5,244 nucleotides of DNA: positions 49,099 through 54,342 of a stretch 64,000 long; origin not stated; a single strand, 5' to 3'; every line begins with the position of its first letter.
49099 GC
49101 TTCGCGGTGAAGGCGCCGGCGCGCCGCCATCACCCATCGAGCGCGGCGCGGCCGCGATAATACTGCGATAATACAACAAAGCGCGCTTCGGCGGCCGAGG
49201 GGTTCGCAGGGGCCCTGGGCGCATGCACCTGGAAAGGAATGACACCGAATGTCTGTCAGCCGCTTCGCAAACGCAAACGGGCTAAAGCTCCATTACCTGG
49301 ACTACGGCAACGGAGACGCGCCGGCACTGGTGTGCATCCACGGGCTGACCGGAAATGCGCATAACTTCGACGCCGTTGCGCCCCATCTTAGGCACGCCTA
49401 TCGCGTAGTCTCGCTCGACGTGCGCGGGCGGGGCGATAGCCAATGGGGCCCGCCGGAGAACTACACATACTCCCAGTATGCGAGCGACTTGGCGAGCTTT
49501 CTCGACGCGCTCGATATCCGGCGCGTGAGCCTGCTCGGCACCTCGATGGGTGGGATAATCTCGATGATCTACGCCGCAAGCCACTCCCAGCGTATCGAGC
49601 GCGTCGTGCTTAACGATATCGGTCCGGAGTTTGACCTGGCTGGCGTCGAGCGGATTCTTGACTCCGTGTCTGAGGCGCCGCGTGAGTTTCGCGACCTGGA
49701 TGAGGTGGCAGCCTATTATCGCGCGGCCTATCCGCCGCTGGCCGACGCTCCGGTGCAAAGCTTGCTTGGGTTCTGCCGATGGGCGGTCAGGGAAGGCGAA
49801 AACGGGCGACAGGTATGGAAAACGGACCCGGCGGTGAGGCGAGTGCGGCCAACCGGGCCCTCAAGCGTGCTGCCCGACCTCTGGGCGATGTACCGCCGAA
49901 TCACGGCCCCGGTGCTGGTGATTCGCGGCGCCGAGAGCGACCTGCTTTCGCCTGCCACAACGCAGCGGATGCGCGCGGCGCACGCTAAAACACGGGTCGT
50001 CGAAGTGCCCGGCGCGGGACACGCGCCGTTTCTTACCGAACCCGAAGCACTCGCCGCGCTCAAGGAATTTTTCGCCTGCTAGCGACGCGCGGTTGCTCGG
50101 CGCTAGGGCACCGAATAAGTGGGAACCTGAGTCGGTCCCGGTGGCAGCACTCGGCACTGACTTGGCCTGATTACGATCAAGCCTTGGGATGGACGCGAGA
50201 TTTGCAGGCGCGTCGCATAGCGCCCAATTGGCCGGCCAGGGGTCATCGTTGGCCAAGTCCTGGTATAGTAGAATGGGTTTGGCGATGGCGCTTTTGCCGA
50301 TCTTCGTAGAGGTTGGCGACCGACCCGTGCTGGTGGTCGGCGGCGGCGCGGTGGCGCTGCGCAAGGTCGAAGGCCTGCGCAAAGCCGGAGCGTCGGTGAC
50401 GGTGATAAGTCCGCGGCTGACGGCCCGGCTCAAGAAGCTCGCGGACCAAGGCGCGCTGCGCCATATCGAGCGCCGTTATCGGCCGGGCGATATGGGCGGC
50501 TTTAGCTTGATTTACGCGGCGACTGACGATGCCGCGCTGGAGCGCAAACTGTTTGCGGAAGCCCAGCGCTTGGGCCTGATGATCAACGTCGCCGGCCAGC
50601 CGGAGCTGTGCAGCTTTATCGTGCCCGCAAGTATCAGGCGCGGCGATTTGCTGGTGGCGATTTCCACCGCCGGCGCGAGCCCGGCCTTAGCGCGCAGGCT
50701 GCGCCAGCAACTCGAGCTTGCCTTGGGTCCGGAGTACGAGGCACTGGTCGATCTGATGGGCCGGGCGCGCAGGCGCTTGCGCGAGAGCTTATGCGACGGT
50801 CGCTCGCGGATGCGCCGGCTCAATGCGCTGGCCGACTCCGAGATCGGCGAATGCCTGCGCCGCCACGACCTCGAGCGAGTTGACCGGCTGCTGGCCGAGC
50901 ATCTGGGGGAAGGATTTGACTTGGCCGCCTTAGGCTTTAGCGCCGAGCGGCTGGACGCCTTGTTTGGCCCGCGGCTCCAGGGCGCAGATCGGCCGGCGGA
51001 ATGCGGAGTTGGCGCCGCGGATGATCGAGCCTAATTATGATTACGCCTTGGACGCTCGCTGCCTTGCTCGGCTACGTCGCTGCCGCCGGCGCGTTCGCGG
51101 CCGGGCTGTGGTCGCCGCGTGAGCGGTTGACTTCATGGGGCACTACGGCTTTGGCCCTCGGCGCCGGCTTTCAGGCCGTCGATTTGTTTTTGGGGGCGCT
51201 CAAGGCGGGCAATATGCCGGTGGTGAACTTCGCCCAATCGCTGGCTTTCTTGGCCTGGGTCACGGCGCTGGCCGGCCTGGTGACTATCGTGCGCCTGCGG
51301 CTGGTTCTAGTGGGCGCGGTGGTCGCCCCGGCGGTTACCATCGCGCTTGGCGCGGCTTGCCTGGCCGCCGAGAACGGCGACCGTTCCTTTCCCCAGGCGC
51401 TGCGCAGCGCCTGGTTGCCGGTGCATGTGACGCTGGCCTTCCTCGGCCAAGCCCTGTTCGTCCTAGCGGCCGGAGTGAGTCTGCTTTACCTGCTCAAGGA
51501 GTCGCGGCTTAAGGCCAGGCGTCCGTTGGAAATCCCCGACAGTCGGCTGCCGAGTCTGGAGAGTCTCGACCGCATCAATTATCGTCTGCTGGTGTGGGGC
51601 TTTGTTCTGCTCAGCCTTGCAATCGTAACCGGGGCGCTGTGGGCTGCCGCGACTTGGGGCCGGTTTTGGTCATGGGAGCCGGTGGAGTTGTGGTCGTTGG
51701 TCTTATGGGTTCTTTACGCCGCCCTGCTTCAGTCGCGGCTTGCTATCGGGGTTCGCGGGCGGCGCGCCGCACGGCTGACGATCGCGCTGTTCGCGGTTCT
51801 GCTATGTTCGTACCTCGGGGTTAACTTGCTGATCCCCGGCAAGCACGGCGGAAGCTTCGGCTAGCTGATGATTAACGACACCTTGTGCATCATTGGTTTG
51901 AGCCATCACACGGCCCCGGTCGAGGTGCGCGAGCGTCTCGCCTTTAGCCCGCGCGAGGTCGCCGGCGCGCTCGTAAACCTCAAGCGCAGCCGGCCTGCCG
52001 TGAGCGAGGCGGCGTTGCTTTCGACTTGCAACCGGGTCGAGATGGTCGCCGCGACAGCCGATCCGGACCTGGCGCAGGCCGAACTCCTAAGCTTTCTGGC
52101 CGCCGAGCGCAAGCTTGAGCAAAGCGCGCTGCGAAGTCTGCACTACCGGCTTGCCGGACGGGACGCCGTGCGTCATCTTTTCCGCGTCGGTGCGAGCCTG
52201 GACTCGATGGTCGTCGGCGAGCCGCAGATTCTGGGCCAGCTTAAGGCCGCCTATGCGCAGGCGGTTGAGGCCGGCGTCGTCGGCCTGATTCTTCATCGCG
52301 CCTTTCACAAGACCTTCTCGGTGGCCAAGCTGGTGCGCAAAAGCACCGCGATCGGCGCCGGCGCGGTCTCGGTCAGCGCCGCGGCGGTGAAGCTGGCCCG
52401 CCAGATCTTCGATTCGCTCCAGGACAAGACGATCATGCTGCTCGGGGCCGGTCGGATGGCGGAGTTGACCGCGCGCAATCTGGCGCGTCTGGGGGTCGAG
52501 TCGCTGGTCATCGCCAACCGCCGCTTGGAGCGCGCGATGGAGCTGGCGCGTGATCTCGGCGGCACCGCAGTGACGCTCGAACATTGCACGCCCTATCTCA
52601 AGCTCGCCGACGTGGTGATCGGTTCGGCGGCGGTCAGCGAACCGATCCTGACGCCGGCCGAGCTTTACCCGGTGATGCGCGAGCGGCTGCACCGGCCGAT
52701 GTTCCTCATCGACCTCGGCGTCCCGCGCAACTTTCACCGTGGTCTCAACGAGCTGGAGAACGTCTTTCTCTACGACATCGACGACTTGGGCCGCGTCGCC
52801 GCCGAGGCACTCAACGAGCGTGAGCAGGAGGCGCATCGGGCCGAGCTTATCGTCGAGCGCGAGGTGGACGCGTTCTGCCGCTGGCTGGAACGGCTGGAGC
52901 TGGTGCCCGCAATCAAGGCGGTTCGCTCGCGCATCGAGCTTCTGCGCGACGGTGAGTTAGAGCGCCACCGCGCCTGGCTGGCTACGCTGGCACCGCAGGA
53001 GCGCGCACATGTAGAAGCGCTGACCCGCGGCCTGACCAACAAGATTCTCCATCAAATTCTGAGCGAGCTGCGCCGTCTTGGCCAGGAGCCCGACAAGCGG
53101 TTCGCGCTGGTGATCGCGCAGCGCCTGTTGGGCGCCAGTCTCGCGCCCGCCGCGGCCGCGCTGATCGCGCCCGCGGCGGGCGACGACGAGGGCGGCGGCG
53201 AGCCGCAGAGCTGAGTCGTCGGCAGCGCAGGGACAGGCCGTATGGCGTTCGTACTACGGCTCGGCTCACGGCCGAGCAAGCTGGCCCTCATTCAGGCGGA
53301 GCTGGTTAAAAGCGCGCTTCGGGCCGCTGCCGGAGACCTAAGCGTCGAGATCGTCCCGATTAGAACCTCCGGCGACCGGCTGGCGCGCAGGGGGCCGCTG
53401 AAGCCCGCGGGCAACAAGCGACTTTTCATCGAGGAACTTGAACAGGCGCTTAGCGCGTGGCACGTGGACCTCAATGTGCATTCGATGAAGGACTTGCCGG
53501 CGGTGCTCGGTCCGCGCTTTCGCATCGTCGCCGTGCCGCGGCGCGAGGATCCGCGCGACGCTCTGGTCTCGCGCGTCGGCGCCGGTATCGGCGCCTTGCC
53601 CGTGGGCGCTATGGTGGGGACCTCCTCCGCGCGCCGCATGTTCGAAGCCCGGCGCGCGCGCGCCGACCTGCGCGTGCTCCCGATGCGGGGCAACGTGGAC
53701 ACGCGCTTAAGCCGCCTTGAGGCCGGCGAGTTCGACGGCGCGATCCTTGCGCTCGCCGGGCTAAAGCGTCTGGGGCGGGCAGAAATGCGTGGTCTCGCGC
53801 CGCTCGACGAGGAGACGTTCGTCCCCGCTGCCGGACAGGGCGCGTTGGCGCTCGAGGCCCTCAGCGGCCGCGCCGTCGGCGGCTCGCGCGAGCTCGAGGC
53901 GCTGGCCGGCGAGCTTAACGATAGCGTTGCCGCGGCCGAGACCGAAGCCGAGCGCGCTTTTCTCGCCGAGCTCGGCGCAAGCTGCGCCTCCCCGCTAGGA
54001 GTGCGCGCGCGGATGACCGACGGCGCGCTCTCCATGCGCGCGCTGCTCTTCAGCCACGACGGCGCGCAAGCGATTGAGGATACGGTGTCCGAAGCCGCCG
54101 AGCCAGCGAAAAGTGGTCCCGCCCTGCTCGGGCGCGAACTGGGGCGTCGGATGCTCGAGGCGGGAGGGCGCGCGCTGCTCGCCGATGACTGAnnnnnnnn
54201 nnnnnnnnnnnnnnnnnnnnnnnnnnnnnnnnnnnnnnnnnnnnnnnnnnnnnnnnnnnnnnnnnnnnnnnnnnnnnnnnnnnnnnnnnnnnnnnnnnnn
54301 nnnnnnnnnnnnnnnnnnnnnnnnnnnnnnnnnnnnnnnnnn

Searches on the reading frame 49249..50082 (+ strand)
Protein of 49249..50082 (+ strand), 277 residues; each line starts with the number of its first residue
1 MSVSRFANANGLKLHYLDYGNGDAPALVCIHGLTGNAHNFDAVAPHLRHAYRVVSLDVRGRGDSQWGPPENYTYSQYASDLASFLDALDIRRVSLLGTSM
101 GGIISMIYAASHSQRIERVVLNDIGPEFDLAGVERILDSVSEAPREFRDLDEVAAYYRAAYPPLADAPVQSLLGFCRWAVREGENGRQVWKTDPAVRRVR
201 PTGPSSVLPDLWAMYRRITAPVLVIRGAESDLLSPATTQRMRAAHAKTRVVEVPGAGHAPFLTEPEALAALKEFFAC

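Call 93: search_protein_families(library=pfam, proteins=[window:49249-50082:+], max_evalue=0.00001)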
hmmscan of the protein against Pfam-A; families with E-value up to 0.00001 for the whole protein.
window:49249-50082:+ (277 aa): 3 families
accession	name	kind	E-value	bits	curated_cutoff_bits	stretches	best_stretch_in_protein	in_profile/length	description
PF00561.26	Abhydrolase_1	-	2.7e-29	103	25.8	1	25-265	1-245/245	alpha/beta hydrolase fold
PF12697.13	Abhydrolase_6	-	3e-28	100.4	26.3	1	27-270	1-216/217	Alpha/beta hydrolase family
PF12146.15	Hydrolase_4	-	3.7e-16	59.6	27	1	26-121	6-106/239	Serine aminopeptidase, S33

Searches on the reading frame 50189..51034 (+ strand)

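Call 93: search_protein_families(library=pfam, proteins=[window:50189-51034:+], max_evalue=0.00001)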
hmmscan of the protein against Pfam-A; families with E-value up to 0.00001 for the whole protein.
window:50189-51034:+ (281 aa): 2 families
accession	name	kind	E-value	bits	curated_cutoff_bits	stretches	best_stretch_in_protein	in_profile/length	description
PF13241.12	NAD_binding_7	-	3.1e-29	102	22.1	1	38-147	1-104/104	Putative NAD(P)-binding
PF14824.11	Sirohm_synth_M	-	2.6e-11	43.2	25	1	151-176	1-26/28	Sirohaem biosynthesis protein central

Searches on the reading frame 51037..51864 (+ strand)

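Call 93: search_protein_families(library=pfam, proteins=[window:51037-51864:+], max_evalue=0.00001)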
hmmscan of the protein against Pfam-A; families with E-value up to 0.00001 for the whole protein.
window:51037-51864:+ (275 aa): 1 family
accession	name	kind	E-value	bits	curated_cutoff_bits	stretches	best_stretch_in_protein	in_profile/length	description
PF01578.25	Cytochrom_C_asm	-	2.4e-43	148.7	29.9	1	63-268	2-210/212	Cytochrome C assembly protein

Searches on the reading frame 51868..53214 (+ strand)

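Call 74: search_protein_families(library=pfam, proteins=[window:51868-53214:+], max_evalue=0.00001)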
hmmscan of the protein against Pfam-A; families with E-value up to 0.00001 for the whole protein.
window:51868-53214:+ (448 aa): 3 families
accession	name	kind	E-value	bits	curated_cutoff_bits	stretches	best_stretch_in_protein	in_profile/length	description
PF05201.20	GlutR_N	-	3e-50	170.4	27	1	9-160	1-151/151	Glutamyl-tRNAGlu reductase, N-terminal domain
PF01488.26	Shikimate_DH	-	1e-35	123.2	24.3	1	175-310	1-138/138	Shikimate / quinate 5-dehydrogenase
PF00745.25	GlutR_dimer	-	1.8e-22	80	22.9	1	324-422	1-98/99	Glutamyl-tRNAGlu reductase, dimerisation domain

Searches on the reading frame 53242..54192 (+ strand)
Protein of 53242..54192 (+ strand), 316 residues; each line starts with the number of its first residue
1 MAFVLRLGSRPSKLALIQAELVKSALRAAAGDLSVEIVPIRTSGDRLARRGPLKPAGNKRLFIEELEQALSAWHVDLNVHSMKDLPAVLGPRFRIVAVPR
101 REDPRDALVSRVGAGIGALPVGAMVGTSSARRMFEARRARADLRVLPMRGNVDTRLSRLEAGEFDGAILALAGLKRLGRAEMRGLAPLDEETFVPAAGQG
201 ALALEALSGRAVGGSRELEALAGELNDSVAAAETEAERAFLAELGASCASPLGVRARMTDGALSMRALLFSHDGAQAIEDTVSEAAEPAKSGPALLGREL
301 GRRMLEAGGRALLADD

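Call 93: search_protein_families(library=pfam, proteins=[window:53242-54192:+], max_evalue=0.00001)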
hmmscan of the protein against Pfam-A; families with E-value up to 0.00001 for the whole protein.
window:53242-54192:+ (316 aa): 2 families
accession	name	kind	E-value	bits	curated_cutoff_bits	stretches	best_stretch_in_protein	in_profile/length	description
PF01379.25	Porphobil_deam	-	9.1e-66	221.8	22.1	1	5-209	1-201/207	Porphobilinogen deaminase, dipyromethane cofactor binding domain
PF03900.20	Porphobil_deamC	-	6.7e-14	52.4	26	1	233-305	3-73/74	Porphobilinogen deaminase, C-terminal domain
